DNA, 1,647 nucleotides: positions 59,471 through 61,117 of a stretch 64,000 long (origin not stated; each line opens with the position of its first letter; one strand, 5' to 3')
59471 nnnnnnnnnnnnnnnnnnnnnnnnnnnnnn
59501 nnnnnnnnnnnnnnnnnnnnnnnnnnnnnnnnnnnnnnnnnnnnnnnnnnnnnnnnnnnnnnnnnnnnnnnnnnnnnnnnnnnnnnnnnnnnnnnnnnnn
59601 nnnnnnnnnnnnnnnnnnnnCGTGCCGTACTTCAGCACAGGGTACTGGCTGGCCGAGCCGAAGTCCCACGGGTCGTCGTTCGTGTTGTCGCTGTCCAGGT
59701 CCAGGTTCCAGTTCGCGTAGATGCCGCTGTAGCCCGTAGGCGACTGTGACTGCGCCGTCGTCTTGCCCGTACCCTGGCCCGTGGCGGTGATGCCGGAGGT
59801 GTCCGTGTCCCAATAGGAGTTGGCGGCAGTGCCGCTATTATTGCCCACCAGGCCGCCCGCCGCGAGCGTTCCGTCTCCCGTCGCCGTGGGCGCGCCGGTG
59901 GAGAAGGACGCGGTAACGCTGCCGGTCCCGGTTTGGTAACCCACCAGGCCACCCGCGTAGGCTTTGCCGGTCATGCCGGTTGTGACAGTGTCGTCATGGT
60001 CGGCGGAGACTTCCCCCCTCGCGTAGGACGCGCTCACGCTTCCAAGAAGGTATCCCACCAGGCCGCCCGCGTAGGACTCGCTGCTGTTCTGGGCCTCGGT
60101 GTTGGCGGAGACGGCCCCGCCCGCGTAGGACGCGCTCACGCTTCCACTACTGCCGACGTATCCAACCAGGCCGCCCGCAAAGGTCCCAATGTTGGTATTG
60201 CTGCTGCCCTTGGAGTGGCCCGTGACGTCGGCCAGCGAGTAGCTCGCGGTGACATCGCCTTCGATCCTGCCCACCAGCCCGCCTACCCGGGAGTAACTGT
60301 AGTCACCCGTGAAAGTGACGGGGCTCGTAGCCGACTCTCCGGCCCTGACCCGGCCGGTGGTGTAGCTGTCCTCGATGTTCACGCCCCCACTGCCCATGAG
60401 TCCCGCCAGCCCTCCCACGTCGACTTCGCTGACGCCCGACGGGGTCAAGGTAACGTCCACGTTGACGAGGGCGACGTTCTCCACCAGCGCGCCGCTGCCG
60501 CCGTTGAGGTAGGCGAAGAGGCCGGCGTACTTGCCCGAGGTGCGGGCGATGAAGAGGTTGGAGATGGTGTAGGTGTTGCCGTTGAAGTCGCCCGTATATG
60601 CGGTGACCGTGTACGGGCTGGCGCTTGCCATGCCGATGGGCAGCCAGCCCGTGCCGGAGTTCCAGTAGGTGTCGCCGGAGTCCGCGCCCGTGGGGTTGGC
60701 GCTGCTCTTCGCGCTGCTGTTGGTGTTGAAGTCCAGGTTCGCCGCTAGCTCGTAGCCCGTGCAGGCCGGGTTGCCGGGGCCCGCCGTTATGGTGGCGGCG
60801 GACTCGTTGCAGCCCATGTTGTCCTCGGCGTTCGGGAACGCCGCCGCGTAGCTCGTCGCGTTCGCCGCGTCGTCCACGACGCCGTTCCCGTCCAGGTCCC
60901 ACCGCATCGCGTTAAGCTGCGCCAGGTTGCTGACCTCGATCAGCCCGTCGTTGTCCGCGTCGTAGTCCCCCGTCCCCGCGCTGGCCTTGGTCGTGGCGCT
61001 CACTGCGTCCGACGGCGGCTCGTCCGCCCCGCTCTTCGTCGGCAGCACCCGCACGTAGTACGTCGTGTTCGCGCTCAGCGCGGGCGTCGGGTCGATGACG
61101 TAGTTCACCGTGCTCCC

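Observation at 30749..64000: Uninterrupted ORF of more than 33 kb (at least 11,083 codons), still open at the window edge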

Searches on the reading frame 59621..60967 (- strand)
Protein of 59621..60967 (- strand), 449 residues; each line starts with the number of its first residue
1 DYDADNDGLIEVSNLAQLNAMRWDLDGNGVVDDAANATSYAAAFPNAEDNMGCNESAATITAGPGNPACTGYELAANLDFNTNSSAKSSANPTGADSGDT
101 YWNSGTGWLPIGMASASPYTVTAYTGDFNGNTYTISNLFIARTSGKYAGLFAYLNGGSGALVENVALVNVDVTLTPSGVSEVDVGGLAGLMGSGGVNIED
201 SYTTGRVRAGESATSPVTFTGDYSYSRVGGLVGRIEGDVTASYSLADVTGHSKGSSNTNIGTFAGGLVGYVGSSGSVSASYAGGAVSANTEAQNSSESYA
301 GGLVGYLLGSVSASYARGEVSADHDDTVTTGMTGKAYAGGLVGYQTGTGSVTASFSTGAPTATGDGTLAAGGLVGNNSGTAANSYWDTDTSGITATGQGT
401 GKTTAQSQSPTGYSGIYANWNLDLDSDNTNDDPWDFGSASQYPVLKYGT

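Call 57: predict_structure(alignment_id=A2)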
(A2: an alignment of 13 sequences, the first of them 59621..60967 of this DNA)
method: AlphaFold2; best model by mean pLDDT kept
length: 449 residues; sequences in the alignment: 13
mean_pLDDT: 81.0   pTM: 0.85
mean pLDDT of the five models: 81.0, 80.1, 79.6, 75.2, 73.5
residues with pLDDT >= 90: 205; 70-90: 145; 50-70: 44; < 50: 55
segments of 3 or more residues with pLDDT < 50: 92-100, 408-449
pLDDT, mean of each block of 10 residues (from residue 1): 86 92 89 86 80 66 68 93 53 43 70 74 93 91 91 84 94 92 97 90 95 89 93 96 94 83 98 94 93 85 98 89 78 85 95 87 91 91 84 76 62 37 36 40 37
secondary structure, 60 per line:
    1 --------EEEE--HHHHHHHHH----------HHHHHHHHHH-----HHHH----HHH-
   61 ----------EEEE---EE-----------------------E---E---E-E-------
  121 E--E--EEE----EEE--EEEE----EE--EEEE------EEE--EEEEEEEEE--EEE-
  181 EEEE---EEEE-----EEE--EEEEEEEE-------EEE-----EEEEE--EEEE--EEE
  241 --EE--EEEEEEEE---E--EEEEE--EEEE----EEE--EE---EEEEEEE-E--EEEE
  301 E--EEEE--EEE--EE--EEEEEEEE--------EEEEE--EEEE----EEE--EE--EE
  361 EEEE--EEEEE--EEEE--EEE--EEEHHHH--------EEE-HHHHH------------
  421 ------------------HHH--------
elements in order: E9-12 H15-23 H34-43 H49-52 E71-74 E127-129 E134-136 E139-142 E151-154 E161-163 E166-174 E177-179 E181-184 E188-191 E197-199 E202-209 E217-219 E225-229 E232-235 E238-240 E247-254 E261-265 E268-271 E276-278 E286-292 E297-301 E304-307 E310-312 E319-326 E335-339 E342-345 E350-352 E359-364 E367-371 E374-377 E380-382 E385-387 H388-391 E400-402 H404-408

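Call 59: fold_search(model_id=the predicted structure, library=pdb)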
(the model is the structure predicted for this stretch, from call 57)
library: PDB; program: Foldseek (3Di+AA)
matches with E <= 10: 78; with E <= 0.001: 1
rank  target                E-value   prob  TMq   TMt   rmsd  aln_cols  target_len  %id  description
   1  3n6z                  2.2e-05  1.00  0.45  0.58   6.2       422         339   18  Crystal structure of a putative immunoglobulin A1 protease (BACOVA_03286) from Bacteroides ovatus at 1.30 A resolution (released 2010-07-21)
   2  7jgj_A                1.2e-03  1.00  0.29  0.12   8.4       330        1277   18  IgA1 Protease in complex with neutralizing mAb (released 2020-12-09)
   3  6xjb                  1.6e-03  1.00  0.36  0.14   6.4       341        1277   20  IgA1 Protease (released 2020-12-09)
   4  6xja_P                3.0e-03  1.00  0.37  0.15  12.2       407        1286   17  Streptococcus Pneumoniae IgA1 Protease with IgA1 substrate (released 2021-01-20)
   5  7uvk                  6.8e-03  1.00  0.32  0.13   8.9       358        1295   15  G. haemolysans IgA1 protease (released 2022-11-23)
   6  7uvl_P                2.4e-02  1.00  0.34  0.13   7.1       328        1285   16  IgA1 Protease with IgA1 substrate (released 2022-11-23)
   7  4q1q_A                5.7e-02  0.06  0.09  0.12  18.3       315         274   14  Crystal structure of TibC-catalyzed hyper-glycosylated TibA55-350 fragment (released 2014-09-17)
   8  4c2l_A                2.4e-01  0.04  0.12  0.13  16.3       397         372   12  Crystal structure of endo-xylogalacturonan hydrolase from Aspergillus tubingensis (released 2013-09-25)
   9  5nxk_A                4.6e-01  0.14  0.20  0.25  12.3       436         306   12  L. reuteri 53608 SRRP (released 2018-03-21)
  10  3vst_A                8.7e-01  0.07  0.16  0.12  12.2       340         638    9  The complex structure of XylC with Tris (released 2013-02-27)
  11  5w6f_A                8.7e-01  0.04  0.14  0.11  18.7       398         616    9  Crystal structure of Bacteriophage CBA120 tailspike protein 3 (TSP3, orf212) (released 2018-10-24)
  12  4mr0_A                8.7e-01  0.02  0.12  0.12  16.8       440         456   11  Crystal structure of PfbA, a surface adhesin of Streptococcus pneumoniae (released 2014-02-05)
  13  7muq_AM               1.0e+00  0.02  0.10  0.15  14.8       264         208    8  Reconstruction of the Legionella pneumophila Dot/Icm T4SS 3DVA Map 1 (released 2021-10-06)
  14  2pyh_B                1.2e+00  0.03  0.15  0.17  16.0       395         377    9  Azotobacter vinelandii Mannuronan C-5 epimerase AlgE4 A-module complexed with mannuronan trisaccharide (released 2008-05-27)
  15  4kh3                  1.2e+00  0.01  0.09  0.09  25.2       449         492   10  Structure of a bacterial self-associating protein (released 2014-01-15)
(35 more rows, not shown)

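Call 88: search_protein_representatives(protein=window:59621-60967:-)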
Query: 449 residues. Proteins with E-value up to 0.001 (for the whole library): 16614; up to 1e-10: 7489; up to 1e-30: 1760. The best 150 are listed.
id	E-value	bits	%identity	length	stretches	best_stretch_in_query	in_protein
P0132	0.0e+00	1521.5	55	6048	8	1-448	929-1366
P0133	0.0e+00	1387.0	51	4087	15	1-449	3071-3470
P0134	0.0e+00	1385.4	62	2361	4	1-448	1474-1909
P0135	0.0e+00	1355.1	51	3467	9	1-447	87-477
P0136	0.0e+00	1296.9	46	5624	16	1-447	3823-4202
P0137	0.0e+00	1208.6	56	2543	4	1-448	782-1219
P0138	0.0e+00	1168.9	44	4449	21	2-447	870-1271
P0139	0.0e+00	1164.6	44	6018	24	1-293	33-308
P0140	0.0e+00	1157.4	50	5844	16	1-446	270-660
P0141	0.0e+00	1125.5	49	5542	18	219-448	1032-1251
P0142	0.0e+00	1112.7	49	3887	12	1-446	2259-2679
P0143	0.0e+00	1081.1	56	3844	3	1-448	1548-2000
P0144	0.0e+00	1077.6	47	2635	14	1-169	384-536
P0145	0.0e+00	1071.0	47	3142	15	1-447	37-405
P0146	0.0e+00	1046.9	49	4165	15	1-321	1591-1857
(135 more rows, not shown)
